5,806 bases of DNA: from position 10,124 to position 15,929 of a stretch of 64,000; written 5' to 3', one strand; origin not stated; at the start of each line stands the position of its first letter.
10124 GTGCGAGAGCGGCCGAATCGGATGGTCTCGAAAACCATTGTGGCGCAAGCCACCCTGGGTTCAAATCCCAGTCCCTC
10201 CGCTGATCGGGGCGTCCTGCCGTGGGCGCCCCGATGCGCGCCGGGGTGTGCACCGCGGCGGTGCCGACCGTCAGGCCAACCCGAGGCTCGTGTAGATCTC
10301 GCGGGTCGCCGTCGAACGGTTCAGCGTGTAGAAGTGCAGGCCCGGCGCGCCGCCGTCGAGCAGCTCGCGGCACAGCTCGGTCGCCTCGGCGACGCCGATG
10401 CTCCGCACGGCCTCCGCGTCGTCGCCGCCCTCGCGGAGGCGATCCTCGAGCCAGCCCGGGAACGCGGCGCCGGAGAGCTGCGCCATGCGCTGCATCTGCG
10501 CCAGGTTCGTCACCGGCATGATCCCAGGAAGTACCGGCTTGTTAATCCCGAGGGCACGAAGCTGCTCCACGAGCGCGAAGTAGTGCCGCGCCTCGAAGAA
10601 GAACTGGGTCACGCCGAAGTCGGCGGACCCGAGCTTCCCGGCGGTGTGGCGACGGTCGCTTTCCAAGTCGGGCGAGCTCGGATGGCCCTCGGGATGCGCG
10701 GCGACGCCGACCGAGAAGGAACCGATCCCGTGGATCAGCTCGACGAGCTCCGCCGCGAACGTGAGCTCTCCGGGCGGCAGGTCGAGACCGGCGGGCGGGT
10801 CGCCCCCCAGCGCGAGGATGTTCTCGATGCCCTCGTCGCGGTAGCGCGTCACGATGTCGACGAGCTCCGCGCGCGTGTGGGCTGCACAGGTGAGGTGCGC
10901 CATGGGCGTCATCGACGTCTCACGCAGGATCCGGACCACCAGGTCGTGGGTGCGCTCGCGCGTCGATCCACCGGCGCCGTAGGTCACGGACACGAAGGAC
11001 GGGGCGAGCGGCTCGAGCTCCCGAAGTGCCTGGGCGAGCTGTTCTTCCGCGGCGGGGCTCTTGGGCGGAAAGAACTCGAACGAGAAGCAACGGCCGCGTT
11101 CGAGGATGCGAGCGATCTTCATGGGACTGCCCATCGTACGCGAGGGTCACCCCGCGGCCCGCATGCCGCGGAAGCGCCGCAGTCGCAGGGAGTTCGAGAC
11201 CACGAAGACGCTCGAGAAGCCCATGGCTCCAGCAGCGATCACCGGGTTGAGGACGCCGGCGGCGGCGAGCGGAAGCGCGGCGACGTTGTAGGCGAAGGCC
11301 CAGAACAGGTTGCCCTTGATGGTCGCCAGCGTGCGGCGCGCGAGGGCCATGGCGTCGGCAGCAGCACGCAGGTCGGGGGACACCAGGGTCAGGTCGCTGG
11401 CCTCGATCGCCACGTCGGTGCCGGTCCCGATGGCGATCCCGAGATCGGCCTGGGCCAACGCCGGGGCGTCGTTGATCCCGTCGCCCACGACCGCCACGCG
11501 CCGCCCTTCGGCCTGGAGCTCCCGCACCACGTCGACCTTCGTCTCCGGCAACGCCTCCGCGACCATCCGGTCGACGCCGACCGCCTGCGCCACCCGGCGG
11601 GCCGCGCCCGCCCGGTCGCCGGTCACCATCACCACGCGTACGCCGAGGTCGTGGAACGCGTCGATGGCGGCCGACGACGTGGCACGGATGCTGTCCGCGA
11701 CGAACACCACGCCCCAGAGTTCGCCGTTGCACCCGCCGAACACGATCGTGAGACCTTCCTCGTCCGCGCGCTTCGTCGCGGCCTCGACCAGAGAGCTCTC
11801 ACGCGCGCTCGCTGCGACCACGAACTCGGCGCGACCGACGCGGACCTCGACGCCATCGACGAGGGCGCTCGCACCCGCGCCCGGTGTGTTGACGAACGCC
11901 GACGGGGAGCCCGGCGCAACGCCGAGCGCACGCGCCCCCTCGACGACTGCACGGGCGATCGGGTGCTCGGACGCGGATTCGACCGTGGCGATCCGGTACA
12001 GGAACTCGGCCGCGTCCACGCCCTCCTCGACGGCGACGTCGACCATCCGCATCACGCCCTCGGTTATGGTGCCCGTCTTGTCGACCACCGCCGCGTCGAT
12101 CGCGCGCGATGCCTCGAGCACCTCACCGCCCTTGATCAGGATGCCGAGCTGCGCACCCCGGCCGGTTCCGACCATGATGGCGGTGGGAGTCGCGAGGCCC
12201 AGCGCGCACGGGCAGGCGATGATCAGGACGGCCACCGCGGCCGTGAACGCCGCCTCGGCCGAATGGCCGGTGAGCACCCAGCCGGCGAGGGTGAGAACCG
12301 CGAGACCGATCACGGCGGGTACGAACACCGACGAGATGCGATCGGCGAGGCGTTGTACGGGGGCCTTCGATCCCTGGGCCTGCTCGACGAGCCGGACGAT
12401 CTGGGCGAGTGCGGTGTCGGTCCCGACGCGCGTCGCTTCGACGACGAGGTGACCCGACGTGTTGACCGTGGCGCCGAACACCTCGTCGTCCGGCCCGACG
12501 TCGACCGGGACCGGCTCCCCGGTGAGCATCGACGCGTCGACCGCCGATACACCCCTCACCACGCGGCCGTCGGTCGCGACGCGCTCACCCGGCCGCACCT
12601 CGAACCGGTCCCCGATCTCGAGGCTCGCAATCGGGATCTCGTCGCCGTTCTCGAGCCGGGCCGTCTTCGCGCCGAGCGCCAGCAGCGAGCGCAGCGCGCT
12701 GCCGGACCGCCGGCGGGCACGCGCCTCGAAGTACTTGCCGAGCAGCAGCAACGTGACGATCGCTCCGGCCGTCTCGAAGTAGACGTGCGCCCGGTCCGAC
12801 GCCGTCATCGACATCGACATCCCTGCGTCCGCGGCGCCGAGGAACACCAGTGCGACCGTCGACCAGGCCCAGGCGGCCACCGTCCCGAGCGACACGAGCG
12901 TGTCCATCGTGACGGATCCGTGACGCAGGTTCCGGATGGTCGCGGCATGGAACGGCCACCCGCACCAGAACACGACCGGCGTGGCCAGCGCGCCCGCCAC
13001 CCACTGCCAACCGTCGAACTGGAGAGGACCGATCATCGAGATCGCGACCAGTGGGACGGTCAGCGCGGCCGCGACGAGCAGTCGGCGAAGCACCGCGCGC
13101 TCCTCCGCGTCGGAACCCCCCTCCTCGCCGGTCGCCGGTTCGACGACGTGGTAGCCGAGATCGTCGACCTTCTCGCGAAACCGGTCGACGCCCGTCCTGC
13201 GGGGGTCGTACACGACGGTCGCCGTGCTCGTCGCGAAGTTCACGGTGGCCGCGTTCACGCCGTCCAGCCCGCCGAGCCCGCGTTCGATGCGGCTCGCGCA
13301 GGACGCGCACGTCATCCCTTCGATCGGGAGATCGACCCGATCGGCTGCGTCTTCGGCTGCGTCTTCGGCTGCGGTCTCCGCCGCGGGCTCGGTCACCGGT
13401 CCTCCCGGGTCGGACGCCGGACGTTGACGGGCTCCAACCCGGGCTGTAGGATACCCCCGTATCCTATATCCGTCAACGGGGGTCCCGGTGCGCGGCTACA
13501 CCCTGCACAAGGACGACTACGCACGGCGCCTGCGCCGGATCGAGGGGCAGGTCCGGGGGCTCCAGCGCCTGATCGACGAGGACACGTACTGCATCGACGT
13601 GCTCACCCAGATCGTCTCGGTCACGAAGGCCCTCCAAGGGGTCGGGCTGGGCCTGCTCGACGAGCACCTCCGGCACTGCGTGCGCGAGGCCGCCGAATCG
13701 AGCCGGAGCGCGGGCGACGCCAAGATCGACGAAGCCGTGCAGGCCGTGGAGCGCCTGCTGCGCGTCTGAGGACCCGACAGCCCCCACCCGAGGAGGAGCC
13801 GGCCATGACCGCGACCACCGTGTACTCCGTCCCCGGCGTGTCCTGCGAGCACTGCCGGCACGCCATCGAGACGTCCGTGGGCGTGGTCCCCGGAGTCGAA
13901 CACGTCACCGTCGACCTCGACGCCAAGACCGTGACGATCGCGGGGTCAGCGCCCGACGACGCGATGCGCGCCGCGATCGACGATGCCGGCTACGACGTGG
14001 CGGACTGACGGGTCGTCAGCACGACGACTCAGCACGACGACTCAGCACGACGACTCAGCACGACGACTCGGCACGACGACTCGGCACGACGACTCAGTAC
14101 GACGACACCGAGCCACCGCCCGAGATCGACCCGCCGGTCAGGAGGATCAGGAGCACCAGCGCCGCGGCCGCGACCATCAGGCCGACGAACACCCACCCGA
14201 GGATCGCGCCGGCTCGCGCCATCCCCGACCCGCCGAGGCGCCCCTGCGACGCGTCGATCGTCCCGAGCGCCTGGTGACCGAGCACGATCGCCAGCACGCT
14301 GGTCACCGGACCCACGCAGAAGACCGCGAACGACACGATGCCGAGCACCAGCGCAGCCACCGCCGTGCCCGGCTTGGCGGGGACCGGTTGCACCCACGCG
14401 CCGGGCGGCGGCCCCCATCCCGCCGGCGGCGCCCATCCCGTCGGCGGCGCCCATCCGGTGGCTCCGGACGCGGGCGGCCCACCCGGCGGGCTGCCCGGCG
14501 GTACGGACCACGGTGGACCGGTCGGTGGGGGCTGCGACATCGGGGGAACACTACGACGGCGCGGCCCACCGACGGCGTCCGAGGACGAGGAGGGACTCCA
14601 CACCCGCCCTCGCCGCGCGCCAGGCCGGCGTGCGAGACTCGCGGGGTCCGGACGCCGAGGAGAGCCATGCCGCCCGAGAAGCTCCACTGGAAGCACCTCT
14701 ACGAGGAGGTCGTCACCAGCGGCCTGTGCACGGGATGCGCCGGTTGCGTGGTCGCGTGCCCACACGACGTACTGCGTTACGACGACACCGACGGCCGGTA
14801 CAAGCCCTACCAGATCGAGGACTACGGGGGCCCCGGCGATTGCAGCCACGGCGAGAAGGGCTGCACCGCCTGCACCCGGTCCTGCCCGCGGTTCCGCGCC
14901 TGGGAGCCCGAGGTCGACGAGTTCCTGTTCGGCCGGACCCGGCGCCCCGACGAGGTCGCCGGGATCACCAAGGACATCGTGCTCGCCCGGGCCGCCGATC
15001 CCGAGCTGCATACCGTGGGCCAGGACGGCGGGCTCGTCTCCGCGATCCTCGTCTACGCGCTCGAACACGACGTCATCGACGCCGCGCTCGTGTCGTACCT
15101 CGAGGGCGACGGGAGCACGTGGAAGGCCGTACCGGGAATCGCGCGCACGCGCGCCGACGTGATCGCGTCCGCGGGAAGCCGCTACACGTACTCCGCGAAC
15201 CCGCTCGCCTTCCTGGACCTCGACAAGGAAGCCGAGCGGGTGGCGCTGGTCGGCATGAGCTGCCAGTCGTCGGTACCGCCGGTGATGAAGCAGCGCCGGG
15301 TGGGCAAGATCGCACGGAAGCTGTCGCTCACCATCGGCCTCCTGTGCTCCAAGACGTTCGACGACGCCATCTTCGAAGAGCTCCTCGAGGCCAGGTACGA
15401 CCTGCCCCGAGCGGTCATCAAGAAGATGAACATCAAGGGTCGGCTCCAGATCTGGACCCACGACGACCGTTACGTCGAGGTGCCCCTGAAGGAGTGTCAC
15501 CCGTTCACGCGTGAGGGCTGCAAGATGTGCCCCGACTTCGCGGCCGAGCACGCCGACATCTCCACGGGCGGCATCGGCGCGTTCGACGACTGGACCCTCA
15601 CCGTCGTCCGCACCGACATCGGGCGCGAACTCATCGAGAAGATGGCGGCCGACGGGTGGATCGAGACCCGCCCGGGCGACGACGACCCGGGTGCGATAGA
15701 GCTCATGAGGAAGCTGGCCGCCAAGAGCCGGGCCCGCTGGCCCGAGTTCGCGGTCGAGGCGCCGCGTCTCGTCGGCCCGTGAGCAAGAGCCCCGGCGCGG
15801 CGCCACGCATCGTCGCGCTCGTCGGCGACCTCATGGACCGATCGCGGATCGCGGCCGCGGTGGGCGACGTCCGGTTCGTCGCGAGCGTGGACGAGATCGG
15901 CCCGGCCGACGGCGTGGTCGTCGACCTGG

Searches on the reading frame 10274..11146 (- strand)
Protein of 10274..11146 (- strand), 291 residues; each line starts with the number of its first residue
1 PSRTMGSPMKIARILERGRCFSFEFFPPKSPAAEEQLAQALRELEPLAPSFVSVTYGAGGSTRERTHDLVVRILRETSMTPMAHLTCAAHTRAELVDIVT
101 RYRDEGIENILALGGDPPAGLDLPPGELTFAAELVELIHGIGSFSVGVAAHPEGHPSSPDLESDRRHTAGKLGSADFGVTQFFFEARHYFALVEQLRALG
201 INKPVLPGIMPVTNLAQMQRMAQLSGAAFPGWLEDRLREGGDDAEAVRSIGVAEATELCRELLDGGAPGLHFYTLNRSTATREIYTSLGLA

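Call 15: search_protein_families(library=pfam, proteins=[window:10274-11146:-], max_evalue=0.0001)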
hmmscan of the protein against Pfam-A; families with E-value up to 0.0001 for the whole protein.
window:10274-11146:- (291 aa): 1 family
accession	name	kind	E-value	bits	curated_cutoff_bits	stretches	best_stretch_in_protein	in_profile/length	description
PF02219.23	MTHFR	-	7.5e-85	285.2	24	1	14-289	5-287/287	Methylenetetrahydrofolate reductase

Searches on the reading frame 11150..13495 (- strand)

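Call 15: search_protein_families(library=pfam, proteins=[window:11150-13495:-], max_evalue=0.0001)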
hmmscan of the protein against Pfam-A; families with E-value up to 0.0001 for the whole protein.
window:11150-13495:- (782 aa): 4 families
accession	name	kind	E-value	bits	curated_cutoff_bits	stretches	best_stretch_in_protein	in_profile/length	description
PF00122.25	E1-E2_ATPase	-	1.7e-53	181.2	28.1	1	282-449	13-180/181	E1-E2 ATPase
PF00702.32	Hydrolase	-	2.3e-30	106.9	26.4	1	466-684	1-191/191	haloacid dehalogenase-like hydrolase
PF00403.32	HMA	-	7e-19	68.4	24.8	1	57-116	3-62/62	Heavy-metal-associated domain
PF08282.18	Hydrolase_3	-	1.2e-06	28.8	20.9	0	657-708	196-247/255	haloacid dehalogenase-like hydrolase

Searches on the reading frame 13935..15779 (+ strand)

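Call 16: search_protein_families(library=pfam, proteins=[window:13935-15779:+], max_evalue=0.0001)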
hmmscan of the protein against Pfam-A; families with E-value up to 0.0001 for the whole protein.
window:13935-15779:+ (615 aa): 4 families
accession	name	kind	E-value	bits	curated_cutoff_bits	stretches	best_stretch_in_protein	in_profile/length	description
PF04432.18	FrhB_FdhB_C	-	1.8e-31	109.5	23.3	1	434-583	2-149/150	Coenzyme F420 hydrogenase/dehydrogenase, beta subunit C terminus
PF04422.18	FrhB_FdhB_N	-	1.4e-19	70.4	22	1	349-422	2-73/78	Coenzyme F420 hydrogenase/dehydrogenase, beta subunit N-term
PF12837.12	Fer4_6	-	2.6e-05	24.4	25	0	262-280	6-24/24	4Fe-4S binding domain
PF12838.12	Fer4_7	-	2.9e-05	24.9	27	1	265-318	2-49/52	4Fe-4S dicluster domain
